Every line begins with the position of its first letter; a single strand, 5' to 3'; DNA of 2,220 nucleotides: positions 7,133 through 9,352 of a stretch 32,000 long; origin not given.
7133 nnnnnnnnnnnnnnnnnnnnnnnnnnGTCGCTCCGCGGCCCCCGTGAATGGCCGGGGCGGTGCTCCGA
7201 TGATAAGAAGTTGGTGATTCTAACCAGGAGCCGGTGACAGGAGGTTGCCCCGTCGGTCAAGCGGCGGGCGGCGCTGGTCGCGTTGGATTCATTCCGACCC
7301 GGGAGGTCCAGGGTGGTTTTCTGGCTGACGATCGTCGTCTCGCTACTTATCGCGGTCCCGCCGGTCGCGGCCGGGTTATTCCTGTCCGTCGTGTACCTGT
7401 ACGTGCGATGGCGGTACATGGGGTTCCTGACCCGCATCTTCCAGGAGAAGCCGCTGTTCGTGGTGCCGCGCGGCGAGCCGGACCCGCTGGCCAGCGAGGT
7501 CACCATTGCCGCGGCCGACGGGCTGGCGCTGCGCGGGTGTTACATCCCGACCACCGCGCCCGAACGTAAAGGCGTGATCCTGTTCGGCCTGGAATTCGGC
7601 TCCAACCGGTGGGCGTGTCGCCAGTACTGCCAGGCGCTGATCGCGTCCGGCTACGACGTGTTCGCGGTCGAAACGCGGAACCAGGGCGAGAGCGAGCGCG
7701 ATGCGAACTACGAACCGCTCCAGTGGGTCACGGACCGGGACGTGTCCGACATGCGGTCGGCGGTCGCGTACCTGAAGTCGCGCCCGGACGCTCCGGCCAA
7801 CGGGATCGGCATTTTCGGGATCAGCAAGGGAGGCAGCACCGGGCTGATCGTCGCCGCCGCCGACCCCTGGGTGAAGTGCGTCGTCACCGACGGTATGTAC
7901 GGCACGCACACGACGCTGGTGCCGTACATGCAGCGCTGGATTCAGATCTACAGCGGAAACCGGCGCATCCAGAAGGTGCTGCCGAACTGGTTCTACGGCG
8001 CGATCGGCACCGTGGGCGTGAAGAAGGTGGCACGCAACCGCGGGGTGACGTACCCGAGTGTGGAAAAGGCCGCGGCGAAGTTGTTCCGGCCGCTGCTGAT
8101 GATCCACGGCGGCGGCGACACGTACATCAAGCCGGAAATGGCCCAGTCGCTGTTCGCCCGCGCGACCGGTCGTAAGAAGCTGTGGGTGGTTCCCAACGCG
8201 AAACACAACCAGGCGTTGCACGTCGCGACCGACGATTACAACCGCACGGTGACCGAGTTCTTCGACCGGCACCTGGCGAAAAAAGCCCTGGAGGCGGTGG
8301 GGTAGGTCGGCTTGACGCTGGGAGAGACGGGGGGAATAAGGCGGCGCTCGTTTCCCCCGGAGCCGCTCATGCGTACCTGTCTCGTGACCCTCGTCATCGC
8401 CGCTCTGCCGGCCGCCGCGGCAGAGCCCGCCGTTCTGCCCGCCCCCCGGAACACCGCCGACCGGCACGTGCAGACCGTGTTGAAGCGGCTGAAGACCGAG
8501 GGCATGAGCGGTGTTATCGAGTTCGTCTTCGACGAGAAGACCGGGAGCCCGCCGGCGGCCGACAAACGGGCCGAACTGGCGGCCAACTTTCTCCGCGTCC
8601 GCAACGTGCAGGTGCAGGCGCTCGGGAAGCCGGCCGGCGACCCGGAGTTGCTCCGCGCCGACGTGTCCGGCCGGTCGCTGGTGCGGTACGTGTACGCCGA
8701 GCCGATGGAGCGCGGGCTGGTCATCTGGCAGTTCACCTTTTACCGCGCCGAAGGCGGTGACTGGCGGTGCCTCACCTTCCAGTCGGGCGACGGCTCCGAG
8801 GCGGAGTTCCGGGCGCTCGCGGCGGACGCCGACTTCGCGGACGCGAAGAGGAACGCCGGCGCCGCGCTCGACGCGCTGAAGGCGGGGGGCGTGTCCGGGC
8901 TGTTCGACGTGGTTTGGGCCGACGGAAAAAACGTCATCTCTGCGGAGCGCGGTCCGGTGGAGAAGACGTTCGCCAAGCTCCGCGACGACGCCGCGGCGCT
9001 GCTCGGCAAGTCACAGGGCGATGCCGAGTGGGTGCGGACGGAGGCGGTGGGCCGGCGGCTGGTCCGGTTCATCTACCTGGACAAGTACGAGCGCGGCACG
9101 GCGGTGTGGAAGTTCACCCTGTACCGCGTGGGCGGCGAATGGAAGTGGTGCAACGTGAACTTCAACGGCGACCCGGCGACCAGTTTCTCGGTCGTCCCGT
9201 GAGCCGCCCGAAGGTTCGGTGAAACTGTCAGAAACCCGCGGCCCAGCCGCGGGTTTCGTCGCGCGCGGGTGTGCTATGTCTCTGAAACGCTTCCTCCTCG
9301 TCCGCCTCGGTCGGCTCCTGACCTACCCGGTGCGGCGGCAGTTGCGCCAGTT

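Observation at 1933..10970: Accessory type II FAS/PKS-like cluster: DH-KR-ACP-DH | KS(CLF-like)-KS-hydrolase-exported protein-GH3 ligase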

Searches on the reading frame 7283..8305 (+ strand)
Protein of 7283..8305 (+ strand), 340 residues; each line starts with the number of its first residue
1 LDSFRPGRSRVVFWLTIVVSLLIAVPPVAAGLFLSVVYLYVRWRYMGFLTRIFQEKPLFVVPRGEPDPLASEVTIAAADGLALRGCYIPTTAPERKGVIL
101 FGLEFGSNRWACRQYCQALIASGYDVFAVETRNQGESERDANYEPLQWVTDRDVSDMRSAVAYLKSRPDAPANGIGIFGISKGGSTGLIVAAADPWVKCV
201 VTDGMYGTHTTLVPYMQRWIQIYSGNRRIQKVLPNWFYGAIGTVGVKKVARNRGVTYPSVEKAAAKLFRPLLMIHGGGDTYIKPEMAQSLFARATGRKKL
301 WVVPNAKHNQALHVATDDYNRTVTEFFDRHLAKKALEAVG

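Call 3: search_protein_families(library=pfam, proteins=[window:7283-8305:+], max_evalue=0.01)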
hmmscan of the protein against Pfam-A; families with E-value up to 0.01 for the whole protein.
window:7283-8305:+ (340 aa): 9 families
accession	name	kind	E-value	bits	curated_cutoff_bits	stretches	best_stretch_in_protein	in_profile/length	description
PF12146.15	Hydrolase_4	-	5e-10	39.5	27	2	259-309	182-233/239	Serine aminopeptidase, S33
PF01738.24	DLH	-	2.3e-08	34.3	21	1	88-207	7-129/217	Dienelactone hydrolase family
PF00561.26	Abhydrolase_1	-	2.6e-08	34.3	25.8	1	106-231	12-118/245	alpha/beta hydrolase fold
PF02129.25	Peptidase_S15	-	6.8e-07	29.7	23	1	87-202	10-125/262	X-Pro dipeptidyl-peptidase (S15 family)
PF00326.27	Peptidase_S9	-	7e-07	29.4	22.6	0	117-201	8-93/213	Prolyl oligopeptidase family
PF10142.15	PhoPQ_related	-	8.3e-06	25.2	20.3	1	177-335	176-325/367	PhoPQ-activated pathogenicity-related protein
PF08840.17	BAAT_C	-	1.3e-05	25.7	20.9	1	159-203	8-52/210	BAAT / Acyl-CoA thioester hydrolase C terminal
PF12697.13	Abhydrolase_6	-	7.5e-05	23.9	26.3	1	115-315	19-210/217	Alpha/beta hydrolase family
PF05448.18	AXE1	-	9e-05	21.8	21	1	156-317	159-312/321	Acetyl xylan esterase (AXE1)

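Call 4: search_protein_families(library=ncbifam, proteins=[window:7283-8305:+], max_evalue=0.01)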
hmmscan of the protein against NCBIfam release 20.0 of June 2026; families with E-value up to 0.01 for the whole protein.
window:7283-8305:+ (340 aa): 2 families
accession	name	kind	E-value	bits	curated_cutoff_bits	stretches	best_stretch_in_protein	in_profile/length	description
NF047920.1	lactonase_UilS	equivalog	1.6e-12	47.7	400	1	112-203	41-128/285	UilS family quorum-quenching N-acyl-homoserine lactonase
NF050058.1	e_dPHAscl_type1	hypoth_equivalog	0.0067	15.9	150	0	268-310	178-220/276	extracellular catalytic domain type 1 short-chain-length polyhydroxyalkanoate depolymerase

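Call 27: search_solved_structures(query=window:7313-8305:+, max_evalue=0.01)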
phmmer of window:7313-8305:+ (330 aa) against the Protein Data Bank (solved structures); distinct sequences matched with E-value up to 0.01: 11.
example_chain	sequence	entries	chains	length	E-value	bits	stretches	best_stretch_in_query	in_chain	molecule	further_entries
5g59_A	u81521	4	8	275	1.1e-09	40.7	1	61-320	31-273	ESTERASE | Uncharacterized protein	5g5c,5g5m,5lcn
2hdw_A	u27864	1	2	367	7.6e-09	37.8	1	62-199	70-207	Hypothetical protein PA2218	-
7qjm_A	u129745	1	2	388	1.1e-08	37.4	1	69-192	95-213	alpha/beta-hydrolase (202)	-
9pjb_A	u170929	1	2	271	3.8e-07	32.3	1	106-300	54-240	MHETase MHT043-5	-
2o2g_A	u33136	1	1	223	3.9e-07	32.2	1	73-194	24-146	Dienelactone hydrolase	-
5cml_A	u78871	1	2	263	4.9e-05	25.3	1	96-194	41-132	OsmC family protein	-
8vb3_A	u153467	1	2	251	0.00011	24.2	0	247-306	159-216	Dienelactone hydrolase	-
7xmj_A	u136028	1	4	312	0.00046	22.1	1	130-300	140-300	Acetylxylan esterase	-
7d78_D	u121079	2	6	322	0.00082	21.3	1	50-191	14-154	DltD domain-containing protein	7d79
2ecf_A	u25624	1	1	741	0.0027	19.6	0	105-201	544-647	Dipeptidyl peptidase IV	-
8b4u_A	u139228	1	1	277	0.0085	18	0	106-197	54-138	Alpha/beta hydrolase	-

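Call 86: find_homologous_proteins(query=window:7313-8305:+, max_evalue=0.00001)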
Query window:7313-8305:+ (330 aa): 1902 proteins with E <= 0.00001 among 7295 candidates; the best 120 are listed.
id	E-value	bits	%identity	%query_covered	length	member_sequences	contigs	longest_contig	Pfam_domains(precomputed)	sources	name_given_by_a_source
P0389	1.1e-218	742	96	100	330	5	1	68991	PF02129.25,PF00326.28,PF01738.25,PF00561.27,PF10142.16,PF12146.16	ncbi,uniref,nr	ncbi:dienelactone hydrolase family protein [Gemmata sp. JC673]|uniref:Dienelactone hydrolase family 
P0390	5.9e-193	658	85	99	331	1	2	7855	PF02129.25,PF00326.28,PF12697.14,PF01738.25,PF00561.27,PF10142.16,PF12146.16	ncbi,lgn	ncbi:MAG TPA: prolyl oligopeptidase family serine peptidase [Gemmata sp.]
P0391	2.4e-189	646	83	98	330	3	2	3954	PF02129.25,PF00326.28,PF05448.19,PF12697.14,PF01738.25,PF08840.18,PF00561.27,PF10142.16,PF12146.16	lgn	-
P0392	3.8e-188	642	82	100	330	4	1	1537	PF02129.25,PF00326.28,PF01738.25,PF00561.27,PF12146.16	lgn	-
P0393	2.1e-187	640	85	98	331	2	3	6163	PF02129.25,PF00326.28,PF01738.25,PF08840.18,PF00561.27,PF12146.16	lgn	-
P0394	1.9e-185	633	83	98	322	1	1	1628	PF02129.25,PF00326.28,PF12697.14,PF01738.25,PF08840.18,PF00561.27,PF12146.16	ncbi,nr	ncbi:MAG: alpha/beta fold hydrolase [Gemmataceae bacterium]|nr:alpha/beta fold hydrolase [Gemmatacea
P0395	2.5e-185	633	81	99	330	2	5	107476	PF02129.25,PF00326.28,PF12697.14,PF01738.25,PF00561.27,PF10142.16,PF12146.16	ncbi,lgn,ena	-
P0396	1.0e-182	624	81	100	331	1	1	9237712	PF02129.25,PF00326.28,PF12697.14,PF01738.25,PF08840.18,PF00561.27,PF12146.16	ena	-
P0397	3.6e-181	619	83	98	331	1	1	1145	PF02129.25,PF00326.28,PF12697.14,PF01738.25,PF00561.27,PF12146.16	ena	-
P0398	2.6e-180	616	80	100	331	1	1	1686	PF02129.25,PF00326.28,PF12697.14,PF01738.25,PF08840.18,PF00561.27,PF12146.16,PF20434.6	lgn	-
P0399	2.9e-179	613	78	99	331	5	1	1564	PF00326.28,PF05448.19,PF12697.14,PF01738.25,PF00561.27,PF12146.16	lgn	-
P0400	2.1e-178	610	79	100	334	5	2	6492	PF02129.25,PF00326.28,PF01738.25,PF00561.27,PF12146.16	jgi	jgi:pimeloyl-ACP methyl ester carboxylesterase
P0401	4.4e-178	609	80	98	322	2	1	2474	PF02129.25,PF00326.28,PF01738.25,PF00561.27,PF12146.16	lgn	-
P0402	8.7e-177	605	80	98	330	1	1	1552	PF02129.25,PF00326.28,PF12697.14,PF01738.25,PF00561.27,PF12146.16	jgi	-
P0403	2.0e-175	600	77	97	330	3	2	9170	PF02129.25,PF00326.28,PF01738.25,PF08840.18,PF00561.27,PF12146.16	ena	-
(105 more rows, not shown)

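Call 94: predict_structure(alignment_id=A3)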
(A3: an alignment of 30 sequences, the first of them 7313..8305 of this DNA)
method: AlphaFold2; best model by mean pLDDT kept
length: 330 residues; sequences in the alignment: 30
mean_pLDDT: 81.1   pTM: 0.78
mean pLDDT of the five models: 81.1, 78.3, 76.5, 68.0, 65.8
residues with pLDDT >= 90: 109; 70-90: 159; 50-70: 53; < 50: 9
segments of 3 or more residues with pLDDT < 50: 43-47, 327-330
pLDDT, mean of each block of 10 residues (from residue 1): 79 76 75 60 50 81 94 93 79 86 89 93 85 72 93 91 89 90 94 75 68 64 73 71 81 90 88 82 88 84 85 93 63
secondary structure, 60 per line:
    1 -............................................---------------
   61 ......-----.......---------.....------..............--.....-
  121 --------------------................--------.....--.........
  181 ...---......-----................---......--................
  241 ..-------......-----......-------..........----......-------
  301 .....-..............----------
elements in order: H2-45 E61-66 E72-78 E88-92 H99-112 E115-119 H141-156 E165-169 H172-183 E187-192 H198-213 H217-222 H225-242 H250-255 E261-266 H274-283 E288-293 H301-305 H307-320

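Call 97: fold_search(model_id=the predicted structure, library=pdb)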
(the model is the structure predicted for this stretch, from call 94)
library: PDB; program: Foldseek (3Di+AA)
matches with E <= 10: 1926; with E <= 0.001: 1561
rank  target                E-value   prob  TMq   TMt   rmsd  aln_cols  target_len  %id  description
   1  7qjm_A                3.8e-16  1.00  0.58  0.64   9.8       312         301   21  Crystal structure of an alpha/beta-hydrolase enzyme from Chloroflexus sp. MS-G (202) (released 2022-12-28)
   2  5g59                  4.3e-16  1.00  0.67  0.80   3.9       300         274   22  Structure of the Pyrococcus Furiosus Esterase Pf2001 with space group P3121 (released 2017-06-21)
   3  7qjm_B                6.5e-16  1.00  0.58  0.64   9.7       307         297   21  Crystal structure of an alpha/beta-hydrolase enzyme from Chloroflexus sp. MS-G (202) (released 2022-12-28)
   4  5g5c                  1.1e-15  1.00  0.62  0.77   5.9       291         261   22  Structure of the Pyrococcus furiosus Esterase Pf2001 with space group C2221 (released 2017-06-21)
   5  5lcn_D                1.3e-15  1.00  0.63  0.76   5.4       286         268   22  STRUCTURE OF THE PYROCOCCUS FURIOSUS ESTERASE PF2001 WITH SPACE GROUP P212121 (released 2017-08-02)
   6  5lcn_B                3.2e-15  1.00  0.63  0.78   5.1       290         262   22  STRUCTURE OF THE PYROCOCCUS FURIOSUS ESTERASE PF2001 WITH SPACE GROUP P212121 (released 2017-08-02)
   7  5lcn_C                4.4e-15  1.00  0.62  0.76   5.8       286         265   22  STRUCTURE OF THE PYROCOCCUS FURIOSUS ESTERASE PF2001 WITH SPACE GROUP P212121 (released 2017-08-02)
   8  5lcn_A                5.6e-15  1.00  0.64  0.78   5.3       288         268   22  STRUCTURE OF THE PYROCOCCUS FURIOSUS ESTERASE PF2001 WITH SPACE GROUP P212121 (released 2017-08-02)
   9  5g5m_A                1.0e-14  1.00  0.60  0.77   5.9       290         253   22  Structure of the Pyrococcus Furiosus Esterase Pf2001 with space group P21 (released 2017-06-21)
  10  5g5m_B                2.0e-14  1.00  0.61  0.76   5.9       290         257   21  Structure of the Pyrococcus Furiosus Esterase Pf2001 with space group P21 (released 2017-06-21)
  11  7d79_A                2.7e-14  1.00  0.58  0.65   8.0       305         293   19  The structure of DcsB complex with its substrate analogue (released 2021-01-27)
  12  7xrh_B                3.7e-14  1.00  0.54  0.76   5.1       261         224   19  Feruloyl esterase from Lactobacillus acidophilus (released 2023-05-17)
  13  7d78_D                5.7e-14  1.00  0.58  0.64   8.5       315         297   18  The structure of thioesterase DcsB (released 2021-01-27)
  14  7d79_B                6.5e-14  1.00  0.53  0.60   9.1       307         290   18  The structure of DcsB complex with its substrate analogue (released 2021-01-27)
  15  7l50_C                8.3e-14  1.00  0.53  0.61   8.2       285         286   20  Crystal structure of human monoacylglycerol lipase in complex with compound 4f (released 2021-08-11)
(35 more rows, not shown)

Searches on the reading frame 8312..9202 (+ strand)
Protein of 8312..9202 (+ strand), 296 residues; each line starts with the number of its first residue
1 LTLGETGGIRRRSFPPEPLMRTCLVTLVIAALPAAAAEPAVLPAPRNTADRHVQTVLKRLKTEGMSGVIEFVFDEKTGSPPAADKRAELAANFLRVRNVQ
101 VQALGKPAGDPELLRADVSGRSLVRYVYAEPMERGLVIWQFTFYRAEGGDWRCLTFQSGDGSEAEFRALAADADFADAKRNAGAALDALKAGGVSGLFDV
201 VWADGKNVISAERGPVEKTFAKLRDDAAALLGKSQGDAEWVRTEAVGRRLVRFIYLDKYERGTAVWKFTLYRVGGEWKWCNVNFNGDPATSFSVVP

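Call 3: search_protein_families(library=pfam, proteins=[window:8312-9202:+], max_evalue=0.01)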
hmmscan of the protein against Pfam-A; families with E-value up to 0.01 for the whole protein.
window:8312-9202:+ (296 aa): 0 families

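Call 4: search_protein_families(library=ncbifam, proteins=[window:8312-9202:+], max_evalue=0.01)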
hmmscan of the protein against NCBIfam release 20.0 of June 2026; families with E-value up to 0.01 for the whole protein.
window:8312-9202:+ (296 aa): 0 families

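Call 70: search_protein_families(library=pfam, proteins=[window:8369-9202:+], max_evalue=1)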
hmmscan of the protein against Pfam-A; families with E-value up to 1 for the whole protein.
window:8369-9202:+ (277 aa): 1 family
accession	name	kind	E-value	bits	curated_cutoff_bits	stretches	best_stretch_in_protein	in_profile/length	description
PF02342.23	TerD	-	0.11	12.4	25.3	1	225-260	134-169/187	TerD domain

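Call 95: predict_structure(protein=window:8369-9202:+)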
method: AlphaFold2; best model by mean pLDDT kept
length: 277 residues; sequences in the alignment: 1
mean_pLDDT: 37.7   pTM: 0.27
mean pLDDT of the five models: 37.7, 37.5, 37.0, 35.8, 34.2
residues with pLDDT >= 90: 0; 70-90: 0; 50-70: 18; < 50: 259
segments of 3 or more residues with pLDDT < 50: 1-121, 125-201, 211-213, 215-232, 237-247, 251-255, 257-277
pLDDT, mean of each block of 10 residues (from residue 1): 25 28 28 41 38 37 38 28 26 30 42 39 47 42 35 38 45 35 29 32 53 46 41 48 46 46 40 31
secondary structure, 60 per line:
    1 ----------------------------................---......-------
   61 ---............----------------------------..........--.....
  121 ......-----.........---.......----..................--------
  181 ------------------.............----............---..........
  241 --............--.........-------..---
elements in order: H29-44 E48-53 H64-75 E104-113 E116-126 E132-140 H144-150 H155-172 H199-211 E219-227 E231-240 E243-254 E257-265
